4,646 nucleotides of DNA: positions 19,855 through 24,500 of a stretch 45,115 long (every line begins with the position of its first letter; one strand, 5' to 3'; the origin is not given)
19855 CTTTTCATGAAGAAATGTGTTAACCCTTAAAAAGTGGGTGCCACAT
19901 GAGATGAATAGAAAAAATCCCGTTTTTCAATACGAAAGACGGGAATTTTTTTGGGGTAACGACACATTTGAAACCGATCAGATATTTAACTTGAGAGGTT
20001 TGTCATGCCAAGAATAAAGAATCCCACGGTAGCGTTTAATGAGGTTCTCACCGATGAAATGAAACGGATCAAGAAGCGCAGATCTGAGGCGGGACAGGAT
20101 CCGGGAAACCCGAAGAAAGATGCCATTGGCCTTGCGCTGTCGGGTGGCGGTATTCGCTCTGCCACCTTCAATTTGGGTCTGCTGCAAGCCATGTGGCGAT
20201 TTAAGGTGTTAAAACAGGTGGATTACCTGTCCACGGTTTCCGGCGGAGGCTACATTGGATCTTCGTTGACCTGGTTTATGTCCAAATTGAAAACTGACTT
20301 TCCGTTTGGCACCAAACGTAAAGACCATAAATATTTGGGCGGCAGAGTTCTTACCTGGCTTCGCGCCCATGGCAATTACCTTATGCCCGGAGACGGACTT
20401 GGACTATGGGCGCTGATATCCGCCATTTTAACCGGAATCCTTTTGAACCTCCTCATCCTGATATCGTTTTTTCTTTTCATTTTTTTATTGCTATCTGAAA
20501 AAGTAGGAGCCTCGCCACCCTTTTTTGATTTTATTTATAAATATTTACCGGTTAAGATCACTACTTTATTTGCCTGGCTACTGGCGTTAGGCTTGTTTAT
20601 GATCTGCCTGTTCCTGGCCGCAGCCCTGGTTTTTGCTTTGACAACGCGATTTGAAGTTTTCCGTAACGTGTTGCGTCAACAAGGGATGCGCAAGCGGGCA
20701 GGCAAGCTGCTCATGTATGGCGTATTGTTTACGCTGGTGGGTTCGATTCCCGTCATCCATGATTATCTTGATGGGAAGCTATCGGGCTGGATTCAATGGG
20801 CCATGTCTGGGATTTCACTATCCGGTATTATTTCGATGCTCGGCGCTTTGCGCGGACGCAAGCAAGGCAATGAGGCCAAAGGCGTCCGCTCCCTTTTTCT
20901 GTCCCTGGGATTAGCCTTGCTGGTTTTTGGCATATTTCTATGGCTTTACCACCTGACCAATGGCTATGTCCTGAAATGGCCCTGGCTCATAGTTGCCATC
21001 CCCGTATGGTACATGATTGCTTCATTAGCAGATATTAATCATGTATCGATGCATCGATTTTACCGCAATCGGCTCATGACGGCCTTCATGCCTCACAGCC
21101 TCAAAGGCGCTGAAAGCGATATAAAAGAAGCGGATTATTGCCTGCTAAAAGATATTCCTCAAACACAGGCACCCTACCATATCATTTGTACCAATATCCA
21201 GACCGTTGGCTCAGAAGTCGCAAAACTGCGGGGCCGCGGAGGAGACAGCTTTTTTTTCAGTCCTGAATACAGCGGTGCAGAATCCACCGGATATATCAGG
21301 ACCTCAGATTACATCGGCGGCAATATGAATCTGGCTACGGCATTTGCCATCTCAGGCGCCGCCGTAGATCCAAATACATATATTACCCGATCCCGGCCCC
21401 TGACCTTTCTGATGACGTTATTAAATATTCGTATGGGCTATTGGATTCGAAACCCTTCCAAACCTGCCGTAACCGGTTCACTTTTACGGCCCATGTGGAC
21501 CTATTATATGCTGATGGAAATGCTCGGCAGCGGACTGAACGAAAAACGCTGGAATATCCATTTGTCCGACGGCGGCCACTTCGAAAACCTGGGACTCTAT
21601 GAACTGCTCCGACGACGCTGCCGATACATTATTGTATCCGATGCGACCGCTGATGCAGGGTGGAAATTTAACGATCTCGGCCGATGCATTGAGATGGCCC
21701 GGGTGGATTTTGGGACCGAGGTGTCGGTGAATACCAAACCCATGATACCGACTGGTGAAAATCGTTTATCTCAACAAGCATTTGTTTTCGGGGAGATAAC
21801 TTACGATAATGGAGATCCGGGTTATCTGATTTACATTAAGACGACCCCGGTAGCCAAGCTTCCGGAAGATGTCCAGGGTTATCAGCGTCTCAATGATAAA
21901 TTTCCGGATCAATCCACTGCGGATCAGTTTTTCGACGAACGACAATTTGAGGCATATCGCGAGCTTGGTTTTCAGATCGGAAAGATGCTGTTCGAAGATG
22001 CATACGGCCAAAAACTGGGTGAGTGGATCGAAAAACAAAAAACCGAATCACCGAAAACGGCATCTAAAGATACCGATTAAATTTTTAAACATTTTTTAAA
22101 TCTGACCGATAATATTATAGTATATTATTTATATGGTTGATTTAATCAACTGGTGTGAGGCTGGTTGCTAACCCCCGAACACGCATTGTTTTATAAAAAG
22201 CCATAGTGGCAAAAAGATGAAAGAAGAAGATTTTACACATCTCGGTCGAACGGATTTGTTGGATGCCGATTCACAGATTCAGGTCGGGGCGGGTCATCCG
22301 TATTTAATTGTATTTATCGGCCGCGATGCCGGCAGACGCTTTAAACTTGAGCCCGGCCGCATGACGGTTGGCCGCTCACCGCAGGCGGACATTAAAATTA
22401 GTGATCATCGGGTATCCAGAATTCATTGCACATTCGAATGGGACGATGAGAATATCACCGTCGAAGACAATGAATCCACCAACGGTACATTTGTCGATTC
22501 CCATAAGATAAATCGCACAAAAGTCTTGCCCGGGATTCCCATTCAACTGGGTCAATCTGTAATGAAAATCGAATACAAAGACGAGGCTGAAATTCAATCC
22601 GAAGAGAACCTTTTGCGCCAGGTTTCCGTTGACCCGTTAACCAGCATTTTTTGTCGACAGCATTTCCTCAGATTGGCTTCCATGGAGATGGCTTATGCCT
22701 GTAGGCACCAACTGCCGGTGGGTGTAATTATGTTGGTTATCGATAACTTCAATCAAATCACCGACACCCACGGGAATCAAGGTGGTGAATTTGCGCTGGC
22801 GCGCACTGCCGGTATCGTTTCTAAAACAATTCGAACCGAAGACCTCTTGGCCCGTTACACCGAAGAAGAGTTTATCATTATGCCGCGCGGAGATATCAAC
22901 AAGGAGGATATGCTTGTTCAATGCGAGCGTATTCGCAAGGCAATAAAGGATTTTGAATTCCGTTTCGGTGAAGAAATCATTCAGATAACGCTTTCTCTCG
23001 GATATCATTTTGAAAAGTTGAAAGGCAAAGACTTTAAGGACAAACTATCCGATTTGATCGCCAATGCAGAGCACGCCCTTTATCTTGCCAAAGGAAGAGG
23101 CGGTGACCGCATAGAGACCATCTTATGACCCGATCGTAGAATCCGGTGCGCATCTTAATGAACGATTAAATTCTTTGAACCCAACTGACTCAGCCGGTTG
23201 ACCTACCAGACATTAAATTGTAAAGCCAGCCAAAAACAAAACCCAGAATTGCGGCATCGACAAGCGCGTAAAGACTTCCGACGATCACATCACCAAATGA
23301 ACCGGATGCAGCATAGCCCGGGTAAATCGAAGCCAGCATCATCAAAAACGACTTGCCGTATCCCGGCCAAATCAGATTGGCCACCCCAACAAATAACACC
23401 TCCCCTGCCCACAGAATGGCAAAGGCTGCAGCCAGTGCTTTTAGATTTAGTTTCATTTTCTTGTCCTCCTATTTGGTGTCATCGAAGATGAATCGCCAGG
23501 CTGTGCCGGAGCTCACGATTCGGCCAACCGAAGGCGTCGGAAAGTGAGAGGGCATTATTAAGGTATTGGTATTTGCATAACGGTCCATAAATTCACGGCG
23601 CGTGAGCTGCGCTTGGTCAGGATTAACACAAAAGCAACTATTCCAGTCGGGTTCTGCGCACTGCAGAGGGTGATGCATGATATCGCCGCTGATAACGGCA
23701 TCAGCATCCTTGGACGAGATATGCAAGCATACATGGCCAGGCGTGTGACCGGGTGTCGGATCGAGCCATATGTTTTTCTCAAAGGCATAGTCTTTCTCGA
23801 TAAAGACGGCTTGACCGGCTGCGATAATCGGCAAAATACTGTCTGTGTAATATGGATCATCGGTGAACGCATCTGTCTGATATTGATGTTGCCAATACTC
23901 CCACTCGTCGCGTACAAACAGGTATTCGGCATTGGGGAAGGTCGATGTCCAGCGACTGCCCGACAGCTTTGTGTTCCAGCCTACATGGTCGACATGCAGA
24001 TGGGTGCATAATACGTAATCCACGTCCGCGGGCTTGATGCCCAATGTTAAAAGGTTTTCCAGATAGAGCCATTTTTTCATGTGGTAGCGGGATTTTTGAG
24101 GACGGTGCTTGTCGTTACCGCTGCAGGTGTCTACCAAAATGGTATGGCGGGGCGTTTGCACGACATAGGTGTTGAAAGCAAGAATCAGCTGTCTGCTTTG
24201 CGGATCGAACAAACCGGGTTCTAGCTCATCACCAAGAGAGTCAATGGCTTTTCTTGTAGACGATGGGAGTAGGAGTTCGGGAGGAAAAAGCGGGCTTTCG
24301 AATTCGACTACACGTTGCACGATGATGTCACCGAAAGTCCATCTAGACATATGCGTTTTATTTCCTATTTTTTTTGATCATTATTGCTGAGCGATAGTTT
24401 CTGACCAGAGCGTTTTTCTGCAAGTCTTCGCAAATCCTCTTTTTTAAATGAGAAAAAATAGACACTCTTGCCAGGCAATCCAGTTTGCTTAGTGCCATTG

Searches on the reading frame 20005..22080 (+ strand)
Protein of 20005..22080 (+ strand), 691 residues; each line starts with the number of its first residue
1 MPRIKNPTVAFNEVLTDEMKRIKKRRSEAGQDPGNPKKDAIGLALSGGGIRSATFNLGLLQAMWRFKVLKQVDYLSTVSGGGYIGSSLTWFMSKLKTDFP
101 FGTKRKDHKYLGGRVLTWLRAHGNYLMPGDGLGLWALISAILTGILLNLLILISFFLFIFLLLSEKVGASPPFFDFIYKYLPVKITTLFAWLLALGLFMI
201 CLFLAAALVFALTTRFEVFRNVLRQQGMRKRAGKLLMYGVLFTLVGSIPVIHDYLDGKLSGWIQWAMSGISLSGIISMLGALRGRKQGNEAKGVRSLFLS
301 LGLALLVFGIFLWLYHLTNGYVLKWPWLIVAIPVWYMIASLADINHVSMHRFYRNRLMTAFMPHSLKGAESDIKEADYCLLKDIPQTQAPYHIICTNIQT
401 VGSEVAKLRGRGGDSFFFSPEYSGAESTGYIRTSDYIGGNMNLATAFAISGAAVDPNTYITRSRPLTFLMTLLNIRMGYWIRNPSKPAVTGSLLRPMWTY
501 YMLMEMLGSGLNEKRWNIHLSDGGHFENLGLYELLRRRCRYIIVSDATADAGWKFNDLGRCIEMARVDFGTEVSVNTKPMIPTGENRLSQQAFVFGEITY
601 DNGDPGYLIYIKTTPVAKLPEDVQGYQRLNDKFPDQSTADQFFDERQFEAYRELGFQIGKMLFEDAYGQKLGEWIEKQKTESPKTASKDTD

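Call 9: search_protein_families(library=ncbifam, proteins=[window:20005-22080:+])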
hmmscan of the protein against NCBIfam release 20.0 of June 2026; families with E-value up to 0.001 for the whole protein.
window:20005-22080:+ (691 aa): 0 families

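Call 29: search_protein_families(library=pfam, proteins=[window:20005-22080:+], max_evalue=0.00001)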
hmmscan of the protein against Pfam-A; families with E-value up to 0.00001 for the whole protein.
window:20005-22080:+ (691 aa): 1 family
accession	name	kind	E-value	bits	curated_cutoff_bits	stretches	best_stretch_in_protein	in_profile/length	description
PF01734.28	Patatin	-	1.1e-06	29.4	27.7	1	43-95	1-51/191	Patatin-like phospholipase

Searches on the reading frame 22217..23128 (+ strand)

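Call 9: search_protein_families(library=ncbifam, proteins=[window:22217-23128:+])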
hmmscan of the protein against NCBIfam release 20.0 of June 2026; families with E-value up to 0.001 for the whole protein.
window:22217-23128:+ (303 aa): 27 families (the best 25 are shown)
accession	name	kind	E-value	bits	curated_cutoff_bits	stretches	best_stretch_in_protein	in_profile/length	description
TIGR00254.1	GGDEF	domain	2.1e-29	102.4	37.4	1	135-300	4-165/168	diguanylate cyclase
NF007135.0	PRK09581.1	equivalog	1e-26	93.8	474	1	116-299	273-452/457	PleD family two-component system response regulator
NF038266.1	diguan_SiaD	equivalog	6.6e-26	91.2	290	1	126-299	83-252/252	biofilm regulation diguanylate cyclase SiaD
NF041606.1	dguan_cyc_DgcA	equivalog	6.2e-25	87.8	370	1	130-299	172-336/340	diguanylate cyclase DgcA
NF007380.0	PRK09894.1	equivalog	1.6e-22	80.2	256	1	135-299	128-284/296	diguanylate cyclase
NF011955.1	PRK15426.1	equivalog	1.2e-19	69.9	408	1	132-299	394-558/564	cellulose biosynthesis regulator diguanylate cyclase DgcQ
NF051473.1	DigCycDgcsShew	equivalog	5.1e-18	65.5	400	1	131-296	130-285/291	diguanylate cyclase DgcS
NF049868.1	FhaB_Rv0019c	equivalog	6.7e-17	62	125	1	27-117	66-157/158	FHA domain-containing protein FhaB/FipA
NF007423.1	PRK09966.1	equivalog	9.7e-17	60.9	325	1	125-292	228-390/390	diguanylate cyclase DgcN/YfiN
NF047654.1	DiguCycDgcRLepto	equivalog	2.2e-16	59.6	500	1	130-299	126-293/295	diguanylate cyclase DgcR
NF041660.2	oxygluDhInhib_OdhI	equivalog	1.8e-15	57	200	1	21-113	30-122/130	oxoglutarate dehydrogenase inhibitor Odhl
NF007599.0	PRK10245.1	equivalog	8e-12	44.3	402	1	136-300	210-368/371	diguanylate cyclase AdrA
NF050064.1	BlResRespRegCbrR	equivalog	1e-11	44.5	600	1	169-301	287-413/415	bile resistance response regulator CbrR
NF007474.0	PRK10060.1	equivalog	3.3e-11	42.1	782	1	127-295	228-388/663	cyclic di-GMP phosphodiesterase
NF052573.1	HisKinEspAMyxo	equivalog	8.4e-11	40.6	1400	1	38-136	37-135/755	serine histidine kinase EspA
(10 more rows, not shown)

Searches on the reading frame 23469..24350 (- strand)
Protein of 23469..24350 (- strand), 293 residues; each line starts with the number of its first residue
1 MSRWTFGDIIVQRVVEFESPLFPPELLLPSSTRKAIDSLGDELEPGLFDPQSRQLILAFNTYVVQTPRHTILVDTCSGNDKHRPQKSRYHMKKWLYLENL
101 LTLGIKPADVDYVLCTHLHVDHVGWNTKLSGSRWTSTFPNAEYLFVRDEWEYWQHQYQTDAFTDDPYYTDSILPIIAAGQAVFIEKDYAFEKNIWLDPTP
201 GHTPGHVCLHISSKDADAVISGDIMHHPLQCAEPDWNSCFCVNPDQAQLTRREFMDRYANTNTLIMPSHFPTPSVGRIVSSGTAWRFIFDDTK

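Call 5: search_protein_families(library=pfam, proteins=[window:23469-24350:-])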
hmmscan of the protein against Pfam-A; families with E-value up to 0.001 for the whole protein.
window:23469-24350:- (293 aa): 1 family
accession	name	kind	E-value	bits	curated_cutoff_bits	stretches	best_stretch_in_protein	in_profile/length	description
PF00753.33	Lactamase_B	-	3.8e-20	73.1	22.7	1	60-226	7-152/196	Metallo-beta-lactamase superfamily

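Call 9: search_protein_families(library=ncbifam, proteins=[window:23469-24350:-])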
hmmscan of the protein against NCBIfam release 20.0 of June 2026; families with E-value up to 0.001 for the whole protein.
window:23469-24350:- (293 aa): 15 families
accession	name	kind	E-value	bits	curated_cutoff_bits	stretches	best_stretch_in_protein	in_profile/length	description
NF047979.1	lactonase_AidB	equivalog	3.8e-22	78.8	360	1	52-288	44-269/271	AidB family quorum-quenching N-acyl homoserine lactonase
NF047919.1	lactonase_YtnP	equivalog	2.7e-20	72.7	425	1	54-260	42-244/274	YtnP family quorum-quenching lactonase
NF047925.1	pyridox_lacton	equivalog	3.5e-11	43.4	325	1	98-269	77-252/268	4-pyridoxolactonase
NF045700.1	AHLLactAttM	equivalog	8.9e-11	41.8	390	1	97-219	81-195/257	AttM family quorum-quenching N-acyl homoserine lactonase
NF000469.2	CAR_gen_B3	exception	5.1e-09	35.5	500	1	96-219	99-212/311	CAR family subclass B3 metallo-beta-lactamase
NF045699.1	AHLLactAiiA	equivalog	1.2e-08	34.5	375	1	97-220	82-187/251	quorum-quenching N-acyl homoserine lactonase AiiA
NF053820.1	MBLfold_Strvi7410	exception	2.5e-08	33.7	525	1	194-215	174-192/343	Strvi_7410 family MBL fold metallo-hydrolase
NF033105.1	bla_subclass_B3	equivalog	1.4e-06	27.8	240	1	62-129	26-81/257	subclass B3 metallo-beta-lactamase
NF047976.1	lactonase_AhlS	equivalog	1.4e-05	24.3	475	1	86-124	79-118/276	AhlS family quorum-quenching N-acyl homoserine lactonase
TIGR03413.1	GSH_gloB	equivalog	9.7e-05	21.9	200.8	0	109-130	43-64/248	hydroxyacylglutathione hydrolase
NF012140.0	blaBJP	exception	0.00022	20.1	600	0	61-125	57-109/294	BJP family subclass B3 metallo-beta-lactamase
NF000438.2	blaPOM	exception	0.00028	20.2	610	1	96-208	82-185/286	POM family subclass B3 metallo-beta-lactamase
NF040644.1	blaPAM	exception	0.00034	19.8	615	1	97-208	83-185/287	PAM family subclass B3 metallo-beta-lactamase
NF041257.1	GntH_guanitoxin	equivalog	0.00056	18.9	333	1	98-136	56-94/374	guanitoxin biosynthesis MBL fold metallo-hydrolase GntH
NF047896.1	blaMIM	exception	0.00073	19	640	0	82-129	81-128/306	MIM family subclass B3 metallo-beta-lactamase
